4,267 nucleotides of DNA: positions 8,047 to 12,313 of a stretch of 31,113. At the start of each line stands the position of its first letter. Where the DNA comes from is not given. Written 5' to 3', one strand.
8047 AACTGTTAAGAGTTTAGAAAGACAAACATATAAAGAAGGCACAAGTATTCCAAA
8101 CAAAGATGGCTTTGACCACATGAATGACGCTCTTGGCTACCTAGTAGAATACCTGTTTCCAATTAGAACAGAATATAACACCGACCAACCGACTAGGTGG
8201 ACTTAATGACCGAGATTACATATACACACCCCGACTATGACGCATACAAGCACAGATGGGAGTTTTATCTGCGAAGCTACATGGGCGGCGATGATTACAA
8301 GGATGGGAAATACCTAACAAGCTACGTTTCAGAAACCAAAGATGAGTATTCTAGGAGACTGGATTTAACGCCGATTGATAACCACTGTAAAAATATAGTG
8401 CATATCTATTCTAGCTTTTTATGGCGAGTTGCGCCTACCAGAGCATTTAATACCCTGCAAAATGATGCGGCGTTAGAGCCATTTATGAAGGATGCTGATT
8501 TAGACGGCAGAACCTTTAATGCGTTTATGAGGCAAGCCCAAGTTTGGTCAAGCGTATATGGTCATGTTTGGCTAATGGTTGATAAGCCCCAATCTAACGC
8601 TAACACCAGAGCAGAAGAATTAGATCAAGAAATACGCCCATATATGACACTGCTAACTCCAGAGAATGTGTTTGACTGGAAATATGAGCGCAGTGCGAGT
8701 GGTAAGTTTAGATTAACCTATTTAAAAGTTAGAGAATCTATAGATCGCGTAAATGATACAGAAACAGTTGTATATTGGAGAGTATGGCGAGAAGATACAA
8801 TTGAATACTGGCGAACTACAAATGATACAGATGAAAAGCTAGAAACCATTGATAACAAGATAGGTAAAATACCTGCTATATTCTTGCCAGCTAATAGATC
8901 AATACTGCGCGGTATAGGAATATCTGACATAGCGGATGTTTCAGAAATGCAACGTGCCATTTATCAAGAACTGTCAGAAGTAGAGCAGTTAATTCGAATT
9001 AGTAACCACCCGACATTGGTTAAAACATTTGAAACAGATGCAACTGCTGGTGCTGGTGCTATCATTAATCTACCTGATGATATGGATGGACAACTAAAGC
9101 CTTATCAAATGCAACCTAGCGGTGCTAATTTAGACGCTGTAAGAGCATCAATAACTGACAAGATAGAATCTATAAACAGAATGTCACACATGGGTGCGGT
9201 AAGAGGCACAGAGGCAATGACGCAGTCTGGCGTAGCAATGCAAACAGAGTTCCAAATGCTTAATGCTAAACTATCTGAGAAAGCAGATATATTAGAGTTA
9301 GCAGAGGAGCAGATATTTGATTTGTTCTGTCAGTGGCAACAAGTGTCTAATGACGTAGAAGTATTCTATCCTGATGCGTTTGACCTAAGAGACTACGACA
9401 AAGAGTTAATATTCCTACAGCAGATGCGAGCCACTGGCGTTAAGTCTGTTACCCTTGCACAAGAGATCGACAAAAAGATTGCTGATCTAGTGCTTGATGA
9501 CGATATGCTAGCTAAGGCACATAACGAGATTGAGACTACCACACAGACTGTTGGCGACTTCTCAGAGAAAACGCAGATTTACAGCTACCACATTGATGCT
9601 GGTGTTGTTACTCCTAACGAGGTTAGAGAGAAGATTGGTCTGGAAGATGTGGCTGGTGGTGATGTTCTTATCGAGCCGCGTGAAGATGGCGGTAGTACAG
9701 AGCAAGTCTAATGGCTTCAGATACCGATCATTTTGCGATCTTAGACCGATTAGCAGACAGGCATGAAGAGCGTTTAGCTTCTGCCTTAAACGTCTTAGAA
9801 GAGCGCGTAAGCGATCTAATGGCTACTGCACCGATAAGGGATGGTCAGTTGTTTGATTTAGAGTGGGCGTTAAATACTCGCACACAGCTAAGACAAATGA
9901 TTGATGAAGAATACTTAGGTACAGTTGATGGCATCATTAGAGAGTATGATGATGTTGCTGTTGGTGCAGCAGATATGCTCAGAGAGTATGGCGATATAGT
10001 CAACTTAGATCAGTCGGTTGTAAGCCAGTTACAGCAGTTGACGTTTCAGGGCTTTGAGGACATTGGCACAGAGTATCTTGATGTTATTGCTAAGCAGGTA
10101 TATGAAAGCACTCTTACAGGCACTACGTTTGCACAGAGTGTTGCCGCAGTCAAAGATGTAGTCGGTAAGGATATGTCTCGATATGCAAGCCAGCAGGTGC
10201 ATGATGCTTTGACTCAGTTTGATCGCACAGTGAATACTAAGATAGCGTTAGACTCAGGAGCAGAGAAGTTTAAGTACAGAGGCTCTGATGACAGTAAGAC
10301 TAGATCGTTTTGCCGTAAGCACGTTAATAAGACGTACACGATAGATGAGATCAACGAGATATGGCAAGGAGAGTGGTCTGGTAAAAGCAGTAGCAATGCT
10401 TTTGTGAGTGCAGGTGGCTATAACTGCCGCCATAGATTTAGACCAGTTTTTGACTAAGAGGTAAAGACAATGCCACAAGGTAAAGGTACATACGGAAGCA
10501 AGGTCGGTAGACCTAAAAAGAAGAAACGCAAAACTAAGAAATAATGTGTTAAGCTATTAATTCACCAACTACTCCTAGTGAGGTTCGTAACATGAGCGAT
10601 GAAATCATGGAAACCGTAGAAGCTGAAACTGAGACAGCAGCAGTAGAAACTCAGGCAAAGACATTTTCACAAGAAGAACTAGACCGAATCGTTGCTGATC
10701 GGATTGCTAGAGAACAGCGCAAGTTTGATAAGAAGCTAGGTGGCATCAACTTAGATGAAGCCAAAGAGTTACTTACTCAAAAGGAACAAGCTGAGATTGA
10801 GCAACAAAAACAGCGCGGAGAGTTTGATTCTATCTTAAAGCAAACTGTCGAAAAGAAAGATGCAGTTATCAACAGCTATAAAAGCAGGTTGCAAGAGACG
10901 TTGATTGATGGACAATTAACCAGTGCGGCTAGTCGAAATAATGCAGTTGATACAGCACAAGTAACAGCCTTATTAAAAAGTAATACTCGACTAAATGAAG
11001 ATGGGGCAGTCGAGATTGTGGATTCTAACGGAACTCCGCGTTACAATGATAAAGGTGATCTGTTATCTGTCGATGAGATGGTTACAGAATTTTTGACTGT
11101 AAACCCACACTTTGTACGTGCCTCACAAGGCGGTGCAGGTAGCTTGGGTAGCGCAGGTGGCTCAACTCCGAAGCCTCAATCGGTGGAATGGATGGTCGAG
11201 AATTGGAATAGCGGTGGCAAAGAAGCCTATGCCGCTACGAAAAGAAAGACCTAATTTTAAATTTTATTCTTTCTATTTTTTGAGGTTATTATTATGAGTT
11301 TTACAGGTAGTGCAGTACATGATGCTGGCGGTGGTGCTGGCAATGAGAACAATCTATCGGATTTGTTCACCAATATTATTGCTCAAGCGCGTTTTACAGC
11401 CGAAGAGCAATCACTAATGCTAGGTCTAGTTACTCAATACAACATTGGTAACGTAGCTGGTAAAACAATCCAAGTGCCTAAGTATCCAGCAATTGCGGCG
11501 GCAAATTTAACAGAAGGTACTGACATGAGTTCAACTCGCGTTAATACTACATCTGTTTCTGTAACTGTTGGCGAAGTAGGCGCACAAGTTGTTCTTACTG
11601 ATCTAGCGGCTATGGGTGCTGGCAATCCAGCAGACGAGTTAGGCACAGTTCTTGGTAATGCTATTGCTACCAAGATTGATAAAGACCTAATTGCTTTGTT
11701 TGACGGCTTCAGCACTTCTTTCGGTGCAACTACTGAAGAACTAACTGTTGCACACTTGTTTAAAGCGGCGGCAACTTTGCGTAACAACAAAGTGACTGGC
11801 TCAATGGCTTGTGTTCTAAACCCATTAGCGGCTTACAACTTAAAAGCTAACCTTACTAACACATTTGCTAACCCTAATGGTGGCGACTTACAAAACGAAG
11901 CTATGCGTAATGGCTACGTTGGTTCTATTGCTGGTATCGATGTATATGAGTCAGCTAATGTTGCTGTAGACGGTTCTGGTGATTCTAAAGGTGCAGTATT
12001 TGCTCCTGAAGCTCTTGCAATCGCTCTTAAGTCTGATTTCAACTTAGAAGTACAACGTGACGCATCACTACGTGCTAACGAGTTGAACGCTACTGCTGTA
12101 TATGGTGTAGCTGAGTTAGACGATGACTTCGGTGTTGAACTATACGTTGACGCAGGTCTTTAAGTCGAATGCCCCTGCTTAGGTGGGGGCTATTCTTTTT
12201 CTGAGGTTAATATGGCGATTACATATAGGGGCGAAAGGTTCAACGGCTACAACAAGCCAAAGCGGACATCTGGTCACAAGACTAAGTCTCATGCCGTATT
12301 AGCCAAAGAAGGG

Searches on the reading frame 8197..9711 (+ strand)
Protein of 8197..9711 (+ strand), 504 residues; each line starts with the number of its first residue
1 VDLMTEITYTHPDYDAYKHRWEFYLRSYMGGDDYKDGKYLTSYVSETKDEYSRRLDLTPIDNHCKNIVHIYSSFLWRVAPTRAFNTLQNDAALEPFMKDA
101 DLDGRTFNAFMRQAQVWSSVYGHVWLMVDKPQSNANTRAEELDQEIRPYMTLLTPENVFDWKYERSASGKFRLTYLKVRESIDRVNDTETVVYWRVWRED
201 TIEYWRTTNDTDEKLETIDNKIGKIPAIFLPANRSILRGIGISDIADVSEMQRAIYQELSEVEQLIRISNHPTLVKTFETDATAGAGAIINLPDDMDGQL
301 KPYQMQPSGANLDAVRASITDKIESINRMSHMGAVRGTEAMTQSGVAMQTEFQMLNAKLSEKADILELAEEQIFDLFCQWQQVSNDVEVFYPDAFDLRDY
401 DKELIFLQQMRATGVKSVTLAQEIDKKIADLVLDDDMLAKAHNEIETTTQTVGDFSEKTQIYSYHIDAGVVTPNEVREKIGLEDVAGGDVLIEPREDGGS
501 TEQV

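Call 32: search_protein_families(library=phrogs, proteins=[window:8197-9711:+], max_evalue=0.00001)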
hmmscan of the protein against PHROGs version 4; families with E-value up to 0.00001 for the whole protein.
window:8197-9711:+ (504 aa): 5 families
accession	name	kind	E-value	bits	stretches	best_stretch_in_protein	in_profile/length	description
phrog_145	-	head and packaging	1.3e-67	229.7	1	4-457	7-479/493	portal protein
phrog_12458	-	unknown function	6.4e-20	72.6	1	7-214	30-239/265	-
phrog_64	-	head and packaging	1.9e-10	40.9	1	23-393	95-435/547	portal protein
phrog_20858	-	unknown function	1.5e-09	38.5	1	300-404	33-146/250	-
phrog_2662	-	head and packaging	1.5e-06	28.1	1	422-495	344-418/717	portal protein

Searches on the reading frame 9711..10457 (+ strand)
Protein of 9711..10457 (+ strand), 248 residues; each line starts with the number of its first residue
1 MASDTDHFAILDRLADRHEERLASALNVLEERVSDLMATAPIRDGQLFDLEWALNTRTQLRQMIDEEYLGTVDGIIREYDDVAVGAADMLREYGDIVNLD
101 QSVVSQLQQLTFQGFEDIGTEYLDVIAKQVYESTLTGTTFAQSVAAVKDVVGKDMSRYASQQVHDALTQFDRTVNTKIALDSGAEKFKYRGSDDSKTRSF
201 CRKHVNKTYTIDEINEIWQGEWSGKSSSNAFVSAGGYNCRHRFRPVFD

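Call 32: search_protein_families(library=phrogs, proteins=[window:9711-10457:+], max_evalue=0.00001)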
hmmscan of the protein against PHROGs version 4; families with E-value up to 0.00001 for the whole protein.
window:9711-10457:+ (248 aa): 1 family
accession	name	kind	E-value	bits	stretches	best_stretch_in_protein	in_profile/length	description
phrog_595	-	head and packaging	9.8e-07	29.5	1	123-248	186-299/513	head maturation protease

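Call 92: search_protein_families(library=pfam, proteins=[window:9711-10457:+], max_evalue=0.01)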
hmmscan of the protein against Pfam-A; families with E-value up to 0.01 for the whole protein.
window:9711-10457:+ (248 aa): 1 family
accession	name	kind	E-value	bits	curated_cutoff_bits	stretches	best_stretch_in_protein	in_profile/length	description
PF04233.19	Phage_Mu_F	-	0.0012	20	29.6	1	126-240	3-108/112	Phage Mu protein F like protein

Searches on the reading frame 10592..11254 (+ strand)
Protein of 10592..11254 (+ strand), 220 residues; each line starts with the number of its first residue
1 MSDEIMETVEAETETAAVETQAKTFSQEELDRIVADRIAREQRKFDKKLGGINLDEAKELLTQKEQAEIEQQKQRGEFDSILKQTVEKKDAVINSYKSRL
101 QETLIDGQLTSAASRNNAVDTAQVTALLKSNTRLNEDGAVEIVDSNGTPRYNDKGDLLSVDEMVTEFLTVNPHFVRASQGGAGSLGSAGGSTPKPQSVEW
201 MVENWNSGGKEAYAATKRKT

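Call 32: search_protein_families(library=phrogs, proteins=[window:10592-11254:+], max_evalue=0.00001)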
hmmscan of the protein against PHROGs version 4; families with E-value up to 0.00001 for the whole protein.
window:10592-11254:+ (220 aa): 2 families
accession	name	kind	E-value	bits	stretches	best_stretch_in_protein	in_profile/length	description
phrog_206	-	head and packaging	2.7e-20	74.2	1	36-205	59-237/263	head scaffolding protein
phrog_2303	-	head and packaging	1.9e-12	48.5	1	12-194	39-203/219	head scaffolding protein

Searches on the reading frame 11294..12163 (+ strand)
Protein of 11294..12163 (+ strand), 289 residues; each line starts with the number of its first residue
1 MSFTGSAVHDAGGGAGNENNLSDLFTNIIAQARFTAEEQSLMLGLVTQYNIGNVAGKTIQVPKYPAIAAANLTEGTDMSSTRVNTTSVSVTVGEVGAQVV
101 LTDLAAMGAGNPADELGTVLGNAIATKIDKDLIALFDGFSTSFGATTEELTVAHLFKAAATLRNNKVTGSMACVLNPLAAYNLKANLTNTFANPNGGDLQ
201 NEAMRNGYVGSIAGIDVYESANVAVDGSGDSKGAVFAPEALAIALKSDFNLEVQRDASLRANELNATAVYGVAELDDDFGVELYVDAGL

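Call 32: search_protein_families(library=phrogs, proteins=[window:11294-12163:+], max_evalue=0.00001)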
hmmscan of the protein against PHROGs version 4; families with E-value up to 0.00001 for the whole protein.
window:11294-12163:+ (289 aa): 6 families
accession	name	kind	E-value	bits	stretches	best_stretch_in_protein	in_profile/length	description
phrog_267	-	head and packaging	6.2e-28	99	1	37-287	54-327/410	major head protein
phrog_544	-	head and packaging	4.6e-26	92.9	1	53-277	43-265/282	major head protein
phrog_283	-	head and packaging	2.1e-17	64.6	1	18-231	2-225/385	major head protein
phrog_617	-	head and packaging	3.5e-07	30.5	1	51-268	378-598/626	major head protein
phrog_1357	-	head and packaging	6.7e-07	29.6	1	32-222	41-259/356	major head protein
phrog_30620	-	unknown function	5.6e-06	27.2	1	55-137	46-130/184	-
